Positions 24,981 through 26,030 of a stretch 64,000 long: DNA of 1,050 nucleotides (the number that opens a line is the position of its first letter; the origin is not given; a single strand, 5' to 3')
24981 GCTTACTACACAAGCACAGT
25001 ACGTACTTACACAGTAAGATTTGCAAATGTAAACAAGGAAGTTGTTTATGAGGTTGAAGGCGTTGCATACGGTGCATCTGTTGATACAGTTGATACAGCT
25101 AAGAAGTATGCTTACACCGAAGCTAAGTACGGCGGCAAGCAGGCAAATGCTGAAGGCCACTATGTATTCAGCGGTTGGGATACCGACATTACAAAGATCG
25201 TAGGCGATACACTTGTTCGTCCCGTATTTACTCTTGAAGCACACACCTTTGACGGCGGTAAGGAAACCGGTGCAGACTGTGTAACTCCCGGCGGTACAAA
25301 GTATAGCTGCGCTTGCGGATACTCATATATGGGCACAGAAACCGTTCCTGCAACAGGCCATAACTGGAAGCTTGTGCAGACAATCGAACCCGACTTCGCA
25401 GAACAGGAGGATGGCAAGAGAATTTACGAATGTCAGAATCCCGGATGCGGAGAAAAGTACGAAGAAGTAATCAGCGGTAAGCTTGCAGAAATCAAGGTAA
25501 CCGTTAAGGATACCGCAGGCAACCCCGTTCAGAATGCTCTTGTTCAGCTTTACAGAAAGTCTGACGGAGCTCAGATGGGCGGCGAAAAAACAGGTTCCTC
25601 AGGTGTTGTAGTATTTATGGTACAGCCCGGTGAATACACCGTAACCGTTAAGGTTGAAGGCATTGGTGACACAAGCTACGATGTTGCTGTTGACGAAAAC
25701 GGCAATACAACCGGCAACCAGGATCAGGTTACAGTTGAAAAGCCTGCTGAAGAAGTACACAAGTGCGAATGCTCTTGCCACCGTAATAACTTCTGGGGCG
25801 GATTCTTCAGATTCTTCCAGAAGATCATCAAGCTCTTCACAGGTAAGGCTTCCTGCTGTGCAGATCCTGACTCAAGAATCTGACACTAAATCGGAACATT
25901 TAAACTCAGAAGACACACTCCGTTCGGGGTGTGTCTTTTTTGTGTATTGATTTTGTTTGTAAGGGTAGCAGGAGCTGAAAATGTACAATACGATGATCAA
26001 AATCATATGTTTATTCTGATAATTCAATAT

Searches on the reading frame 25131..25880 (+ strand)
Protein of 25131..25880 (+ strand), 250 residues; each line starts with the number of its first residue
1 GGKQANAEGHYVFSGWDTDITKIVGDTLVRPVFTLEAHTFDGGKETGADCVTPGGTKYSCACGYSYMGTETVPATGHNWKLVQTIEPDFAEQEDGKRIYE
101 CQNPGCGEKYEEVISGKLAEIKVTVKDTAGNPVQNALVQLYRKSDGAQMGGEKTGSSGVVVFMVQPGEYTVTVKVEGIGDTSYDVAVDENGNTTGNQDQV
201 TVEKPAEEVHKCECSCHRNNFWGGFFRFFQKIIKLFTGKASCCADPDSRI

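Call 16: find_homologous_proteins(query=window:25131-25880:+, max_evalue=0.01)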
Query window:25131-25880:+ (250 aa): 1 proteins with E <= 0.01 among 256 candidates.
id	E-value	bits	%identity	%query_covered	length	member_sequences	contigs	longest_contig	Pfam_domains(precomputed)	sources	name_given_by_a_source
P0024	4.2e-46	175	45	89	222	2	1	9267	PF13620.13,PF17210.10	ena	-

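Call 18: find_encoding_contigs(protein=P0024, flank=10000, max_places=4)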
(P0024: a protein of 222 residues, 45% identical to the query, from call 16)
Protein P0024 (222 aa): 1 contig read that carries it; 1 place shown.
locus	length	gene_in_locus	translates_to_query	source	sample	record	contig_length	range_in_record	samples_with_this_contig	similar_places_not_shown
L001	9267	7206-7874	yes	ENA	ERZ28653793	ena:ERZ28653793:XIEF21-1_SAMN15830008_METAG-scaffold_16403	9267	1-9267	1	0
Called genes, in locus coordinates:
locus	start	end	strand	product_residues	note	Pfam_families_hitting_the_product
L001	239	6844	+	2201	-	-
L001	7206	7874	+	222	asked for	PF13620:CarboxypepD_reg, PF17210:SdrD_B (weak)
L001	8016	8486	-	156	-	PF01797:Y1_Tnp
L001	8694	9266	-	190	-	?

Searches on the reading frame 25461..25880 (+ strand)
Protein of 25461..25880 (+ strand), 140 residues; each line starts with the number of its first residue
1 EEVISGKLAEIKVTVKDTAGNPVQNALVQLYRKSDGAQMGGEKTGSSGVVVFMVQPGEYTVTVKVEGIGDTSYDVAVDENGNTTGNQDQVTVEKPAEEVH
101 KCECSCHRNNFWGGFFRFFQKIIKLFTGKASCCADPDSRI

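Call 57: predict_structure(alignment_id=A4)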
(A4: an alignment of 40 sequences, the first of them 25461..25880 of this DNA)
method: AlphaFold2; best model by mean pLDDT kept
length: 140 residues; sequences in the alignment: 40
mean_pLDDT: 88.1   pTM: 0.65
mean pLDDT of the five models: 88.1, 87.6, 86.8, 86.0, 85.5
residues with pLDDT >= 90: 87; 70-90: 37; 50-70: 16; < 50: 0
segments of 3 or more residues with pLDDT < 50: none
pLDDT, mean of each block of 10 residues (from residue 1): 73 94 97 97 98 97 94 95 84 70 76 90 91 77
secondary structure, 60 per line:
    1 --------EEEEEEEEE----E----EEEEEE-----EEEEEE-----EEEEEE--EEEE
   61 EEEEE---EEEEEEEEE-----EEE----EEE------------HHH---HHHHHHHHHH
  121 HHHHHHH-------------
elements in order: E9-17 E27-32 E38-43 E49-54 E57-65 E69-77 E83-85 E90-92 H111-127

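Call 66: fold_search(model_id=the predicted structure, library=pdb)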
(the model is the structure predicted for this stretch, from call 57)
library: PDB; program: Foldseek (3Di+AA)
matches with E <= 10: 1319; with E <= 0.001: 84
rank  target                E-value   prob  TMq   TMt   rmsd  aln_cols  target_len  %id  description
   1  8qox_B                2.6e-06  1.00  0.49  0.16   3.7        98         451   20  Two-component assembly of SlaA and SlaB S-layer proteins of Sulfolobus acidocaldarius (released 2024-02-21)
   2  2x5p                  3.3e-06  1.00  0.52  0.68   2.5        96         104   22  Crystal structure of the Streptococcus pyogenes fibronectin binding protein Fbab-B (released 2010-09-01)
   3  3e8v                  1.0e-05  1.00  0.42  0.67   4.2        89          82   18  Crystal structure of a possible transglutaminase-family protein proteolytic fragment from Bacteroides fragilis (released 2008-09-02)
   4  4v4c_B                1.2e-05  1.00  0.46  0.24   4.5        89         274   22  Crystal Structure of Pyrogallol-Phloroglucinol Transhydroxylase from Pelobacter acidigallici (released 2014-07-09)
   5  5tth_A                1.8e-05  1.00  0.49  0.11   2.0        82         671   26  Heterodimeric SpyCatcher/SpyTag-fused zebrafish TRAP1 in ATP/ADP-hybrid state (released 2017-08-23)
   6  4mli_A                2.1e-05  1.00  0.49  0.79   2.1        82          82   26  Crystal structure of the SpyTag/SpyCatcher complex (released 2013-11-13)
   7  4mli_C                2.8e-05  1.00  0.49  0.78   2.2        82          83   26  Crystal structure of the SpyTag/SpyCatcher complex (released 2013-11-13)
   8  4mls_A                3.3e-05  1.00  0.48  0.79   2.2        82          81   26  Crystal structure of the SpyTag and SpyCatcher-deltaN1 complex (released 2013-11-13)
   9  8bdw_H                1.0e-04  1.00  0.46  0.64   4.7       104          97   16  Crystal structure of CnaB2 domain from Lactobacillus plantarum (released 2023-02-22)
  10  3mn8_B                1.1e-04  1.00  0.49  0.19   3.6        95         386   23  Structure of Drosophila melanogaster carboxypeptidase D isoform 1B short (released 2010-07-28)
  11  3mn8_D                1.1e-04  1.00  0.46  0.18   3.7        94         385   20  Structure of Drosophila melanogaster carboxypeptidase D isoform 1B short (released 2010-07-28)
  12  8bdw_A                1.1e-04  1.00  0.44  0.63   8.2       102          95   15  Crystal structure of CnaB2 domain from Lactobacillus plantarum (released 2023-02-22)
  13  3mn8_A                1.4e-04  1.00  0.47  0.18   3.7        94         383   19  Structure of Drosophila melanogaster carboxypeptidase D isoform 1B short (released 2010-07-28)
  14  8wg6                  1.4e-04  1.00  0.48  0.18   4.7       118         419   14  Crystal structure of major pilin PilB from Streptococcus sanguinis - SeMet derivative (released 2025-03-26)
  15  3mn8_C                1.5e-04  1.00  0.47  0.18   3.8        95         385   20  Structure of Drosophila melanogaster carboxypeptidase D isoform 1B short (released 2010-07-28)
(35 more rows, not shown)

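Call 78: find_related_loci(query=A4, collection=viral_contigs, flank=10000)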
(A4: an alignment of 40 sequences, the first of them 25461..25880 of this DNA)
Query A4 (140 aa) in viral_contigs; peptide patterns used: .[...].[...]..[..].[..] (x = any residue, [..] = any of these).
41 stretches matched a pattern, but none encodes a relative of the query by tblastn (E <= 1e-3).

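Call 80: search_dna_similar(query=window:25461-25880:+, collection=plasmids, mode=protein, max_evalue=0.001, max_rows=5)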
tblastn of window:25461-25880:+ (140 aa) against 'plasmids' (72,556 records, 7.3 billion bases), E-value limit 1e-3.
No match.

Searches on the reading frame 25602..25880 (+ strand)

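Call 7: search_protein_families(library=ncbifam, proteins=[window:25602-25880:+], max_evalue=10)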
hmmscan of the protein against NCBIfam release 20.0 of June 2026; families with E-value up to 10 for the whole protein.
window:25602-25880:+ (93 aa): 2 families
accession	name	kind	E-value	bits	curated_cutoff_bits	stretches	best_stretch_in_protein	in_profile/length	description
NF045773.1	cytochro_C550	exception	0.029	14.3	125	1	14-68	21-72/118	cytochrome c550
NF033467.0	blaAQU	exception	0.17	11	815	1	6-47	274-315/380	AQU family class C beta-lactamase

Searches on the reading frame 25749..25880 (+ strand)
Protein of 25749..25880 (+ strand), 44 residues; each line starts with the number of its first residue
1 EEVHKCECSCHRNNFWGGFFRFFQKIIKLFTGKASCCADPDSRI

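Call 15: find_homologous_proteins(query=window:25749-25880:+, max_evalue=10)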
Query seq(44 aa): no candidate shares three 5-residue words with the query. No homologue found.

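Call 29: search_protein_representatives(alignment_id=A2)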
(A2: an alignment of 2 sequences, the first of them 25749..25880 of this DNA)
Query: 2 sequences, 45 profile positions. Proteins with E-value up to 0.001 (for the whole library): 95; up to 1e-10: 52; up to 1e-30: 0. The best 95 are listed.
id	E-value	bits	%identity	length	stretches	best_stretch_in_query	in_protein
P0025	3.9e-26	107.0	-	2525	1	1-45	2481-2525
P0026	1.8e-25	104.9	-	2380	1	1-45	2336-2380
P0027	5.4e-24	100.2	-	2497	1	2-45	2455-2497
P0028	1.6e-23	98.7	-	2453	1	1-45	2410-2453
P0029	1.8e-23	98.5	-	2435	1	3-45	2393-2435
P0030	2.1e-23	98.3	-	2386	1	4-45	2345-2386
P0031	2.2e-18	82.2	-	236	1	5-45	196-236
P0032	3.2e-17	78.5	-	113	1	6-42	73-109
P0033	4.8e-17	77.9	-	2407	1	6-45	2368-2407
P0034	2.0e-16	76.0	-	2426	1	4-44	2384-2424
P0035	4.9e-16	74.7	-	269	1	5-42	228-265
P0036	9.5e-16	73.8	-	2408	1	2-44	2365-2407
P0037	2.0e-15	72.8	-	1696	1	3-45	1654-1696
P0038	2.6e-15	72.4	-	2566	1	5-44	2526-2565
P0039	4.4e-15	71.7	-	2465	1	2-44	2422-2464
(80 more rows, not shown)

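Call 45: search_protein_families(library=pfam, proteins=[window:25749-25880:+], max_evalue=10)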
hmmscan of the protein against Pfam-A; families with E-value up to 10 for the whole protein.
seq(44 aa): 0 families

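Call 63: search_solved_structures(query=A2, max_evalue=10)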
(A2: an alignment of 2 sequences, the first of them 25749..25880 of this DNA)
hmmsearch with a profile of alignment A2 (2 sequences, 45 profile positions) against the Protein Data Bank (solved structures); distinct sequences matched with E-value up to 10: 0.
